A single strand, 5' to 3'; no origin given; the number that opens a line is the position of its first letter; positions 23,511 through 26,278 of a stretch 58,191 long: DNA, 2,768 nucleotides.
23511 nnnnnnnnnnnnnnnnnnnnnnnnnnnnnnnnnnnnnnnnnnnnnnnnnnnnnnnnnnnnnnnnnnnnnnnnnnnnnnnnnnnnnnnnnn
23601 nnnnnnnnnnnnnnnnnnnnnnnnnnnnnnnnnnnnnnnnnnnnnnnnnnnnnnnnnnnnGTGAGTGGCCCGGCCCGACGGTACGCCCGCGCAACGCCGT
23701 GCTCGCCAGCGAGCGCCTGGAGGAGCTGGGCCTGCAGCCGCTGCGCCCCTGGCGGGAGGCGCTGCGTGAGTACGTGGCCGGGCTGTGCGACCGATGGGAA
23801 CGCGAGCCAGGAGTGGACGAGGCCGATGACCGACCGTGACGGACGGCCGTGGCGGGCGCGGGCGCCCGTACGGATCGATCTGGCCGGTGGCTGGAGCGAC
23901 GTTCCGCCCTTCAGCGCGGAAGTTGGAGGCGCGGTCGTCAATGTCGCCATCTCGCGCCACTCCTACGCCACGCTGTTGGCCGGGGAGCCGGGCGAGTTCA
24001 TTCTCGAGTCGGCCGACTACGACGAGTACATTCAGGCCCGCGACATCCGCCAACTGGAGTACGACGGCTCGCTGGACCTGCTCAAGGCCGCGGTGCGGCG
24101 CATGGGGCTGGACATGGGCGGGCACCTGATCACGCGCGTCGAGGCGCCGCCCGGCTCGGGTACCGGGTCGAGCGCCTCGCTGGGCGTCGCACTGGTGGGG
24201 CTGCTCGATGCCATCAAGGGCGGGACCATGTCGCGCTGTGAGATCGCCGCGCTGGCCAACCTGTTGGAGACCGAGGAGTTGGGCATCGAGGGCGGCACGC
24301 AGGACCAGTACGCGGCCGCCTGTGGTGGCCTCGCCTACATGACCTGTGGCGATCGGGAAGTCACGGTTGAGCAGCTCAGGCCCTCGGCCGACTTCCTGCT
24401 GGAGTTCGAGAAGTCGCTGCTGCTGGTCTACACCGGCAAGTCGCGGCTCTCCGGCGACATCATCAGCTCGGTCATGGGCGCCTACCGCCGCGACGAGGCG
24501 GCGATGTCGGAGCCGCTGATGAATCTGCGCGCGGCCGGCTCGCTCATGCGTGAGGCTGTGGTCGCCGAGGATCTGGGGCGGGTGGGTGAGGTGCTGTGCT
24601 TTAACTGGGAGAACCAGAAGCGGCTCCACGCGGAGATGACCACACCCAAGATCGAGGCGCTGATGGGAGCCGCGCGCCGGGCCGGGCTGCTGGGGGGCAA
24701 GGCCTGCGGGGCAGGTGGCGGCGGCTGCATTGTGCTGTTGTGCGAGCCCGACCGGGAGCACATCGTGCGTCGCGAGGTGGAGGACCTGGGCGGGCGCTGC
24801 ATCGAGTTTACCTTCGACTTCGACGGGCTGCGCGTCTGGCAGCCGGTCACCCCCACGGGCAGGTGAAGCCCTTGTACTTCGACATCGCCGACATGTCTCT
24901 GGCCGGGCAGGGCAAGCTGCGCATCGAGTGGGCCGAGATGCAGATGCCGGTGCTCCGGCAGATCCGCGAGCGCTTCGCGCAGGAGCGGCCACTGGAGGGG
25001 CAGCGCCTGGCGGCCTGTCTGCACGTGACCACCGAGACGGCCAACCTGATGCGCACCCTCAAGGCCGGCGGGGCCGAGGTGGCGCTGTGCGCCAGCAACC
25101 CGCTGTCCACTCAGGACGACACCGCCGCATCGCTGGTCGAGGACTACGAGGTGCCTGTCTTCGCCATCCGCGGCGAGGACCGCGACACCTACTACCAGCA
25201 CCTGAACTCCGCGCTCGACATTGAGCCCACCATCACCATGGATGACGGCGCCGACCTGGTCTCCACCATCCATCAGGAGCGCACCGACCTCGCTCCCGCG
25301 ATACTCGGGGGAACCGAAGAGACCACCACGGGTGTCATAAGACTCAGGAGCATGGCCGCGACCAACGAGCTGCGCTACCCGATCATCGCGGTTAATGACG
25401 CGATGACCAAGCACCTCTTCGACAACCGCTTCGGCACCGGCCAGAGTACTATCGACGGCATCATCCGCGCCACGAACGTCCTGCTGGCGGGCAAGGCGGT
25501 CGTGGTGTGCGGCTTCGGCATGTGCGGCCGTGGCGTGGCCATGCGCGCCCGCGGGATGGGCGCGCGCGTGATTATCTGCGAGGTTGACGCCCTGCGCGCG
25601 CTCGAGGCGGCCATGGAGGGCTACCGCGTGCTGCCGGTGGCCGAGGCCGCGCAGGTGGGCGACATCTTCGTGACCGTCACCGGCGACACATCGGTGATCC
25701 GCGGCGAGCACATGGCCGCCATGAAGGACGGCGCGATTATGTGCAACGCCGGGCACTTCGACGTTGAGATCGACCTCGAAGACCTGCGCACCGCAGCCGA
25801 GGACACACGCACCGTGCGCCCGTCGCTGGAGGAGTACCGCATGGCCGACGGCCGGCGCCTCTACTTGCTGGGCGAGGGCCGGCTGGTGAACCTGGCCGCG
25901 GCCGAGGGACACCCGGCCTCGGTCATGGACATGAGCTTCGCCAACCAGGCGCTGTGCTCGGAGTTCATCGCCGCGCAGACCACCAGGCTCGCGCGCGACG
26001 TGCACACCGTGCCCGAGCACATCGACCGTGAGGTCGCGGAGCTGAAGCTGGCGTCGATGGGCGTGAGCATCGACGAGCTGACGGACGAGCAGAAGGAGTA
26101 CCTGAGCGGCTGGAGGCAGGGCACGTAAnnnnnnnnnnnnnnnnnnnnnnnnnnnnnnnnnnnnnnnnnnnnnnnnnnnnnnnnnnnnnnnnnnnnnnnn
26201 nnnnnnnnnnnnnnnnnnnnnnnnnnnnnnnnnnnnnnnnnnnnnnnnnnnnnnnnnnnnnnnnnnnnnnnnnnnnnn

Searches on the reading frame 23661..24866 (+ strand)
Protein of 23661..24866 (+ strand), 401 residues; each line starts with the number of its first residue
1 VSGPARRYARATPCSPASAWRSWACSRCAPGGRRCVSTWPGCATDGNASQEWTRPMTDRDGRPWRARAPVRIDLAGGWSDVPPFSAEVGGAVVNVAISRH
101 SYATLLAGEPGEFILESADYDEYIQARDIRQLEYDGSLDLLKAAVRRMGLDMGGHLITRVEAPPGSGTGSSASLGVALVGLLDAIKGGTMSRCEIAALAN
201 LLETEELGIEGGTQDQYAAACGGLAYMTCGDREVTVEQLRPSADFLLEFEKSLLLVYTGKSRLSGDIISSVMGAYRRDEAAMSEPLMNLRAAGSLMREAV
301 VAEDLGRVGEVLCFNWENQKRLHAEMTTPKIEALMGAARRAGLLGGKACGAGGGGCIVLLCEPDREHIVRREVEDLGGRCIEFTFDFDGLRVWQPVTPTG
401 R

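Call 7: search_protein_families(library=pfam, proteins=[window:23661-24866:+], max_evalue=0.001)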
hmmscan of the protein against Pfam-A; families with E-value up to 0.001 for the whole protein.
window:23661-24866:+ (401 aa): 2 families
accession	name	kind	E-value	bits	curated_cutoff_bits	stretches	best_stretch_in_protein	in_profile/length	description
PF08544.19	GHMP_kinases_C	-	1.3e-12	48.3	21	1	296-374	1-80/85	GHMP kinases C terminal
PF00288.32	GHMP_kinases_N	-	1.3e-12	48.2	22.3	1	143-223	5-87/87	GHMP kinases N terminal domain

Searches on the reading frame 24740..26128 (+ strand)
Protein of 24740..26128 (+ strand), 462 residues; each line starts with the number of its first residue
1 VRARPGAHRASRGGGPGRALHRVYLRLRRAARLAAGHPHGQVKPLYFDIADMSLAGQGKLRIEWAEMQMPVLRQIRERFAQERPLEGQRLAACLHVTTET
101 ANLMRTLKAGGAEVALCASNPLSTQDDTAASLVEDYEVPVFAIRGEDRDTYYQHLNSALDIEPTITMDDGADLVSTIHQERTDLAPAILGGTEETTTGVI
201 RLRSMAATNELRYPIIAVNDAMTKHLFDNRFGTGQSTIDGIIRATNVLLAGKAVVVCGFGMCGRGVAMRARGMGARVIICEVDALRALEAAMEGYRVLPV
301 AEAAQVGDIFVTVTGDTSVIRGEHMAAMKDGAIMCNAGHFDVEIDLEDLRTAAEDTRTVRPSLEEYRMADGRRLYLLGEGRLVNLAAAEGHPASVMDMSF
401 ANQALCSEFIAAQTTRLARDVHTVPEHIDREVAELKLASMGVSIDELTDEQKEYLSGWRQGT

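Call 7: search_protein_families(library=pfam, proteins=[window:24740-26128:+], max_evalue=0.001)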
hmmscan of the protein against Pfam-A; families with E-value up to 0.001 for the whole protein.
window:24740-26128:+ (462 aa): 4 families
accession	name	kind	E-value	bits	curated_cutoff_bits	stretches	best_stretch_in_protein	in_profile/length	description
PF05221.23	AdoHcyase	-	9.3e-63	212.6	25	2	47-179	2-138/299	S-adenosyl-L-homocysteine hydrolase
PF00670.27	AdoHcyase_NAD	-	1.5e-55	188.1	27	1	229-389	1-161/162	S-adenosyl-L-homocysteine hydrolase, NAD binding domain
PF02826.25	2-Hacid_dh_C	-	3.2e-09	36.9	25.1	1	248-353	33-141/178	D-isomer specific 2-hydroxyacid dehydrogenase, NAD binding domain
PF07991.19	KARI_N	-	5.7e-07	29.7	20.6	1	249-345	2-102/165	Acetohydroxy acid isomeroreductase, NADPH-binding domain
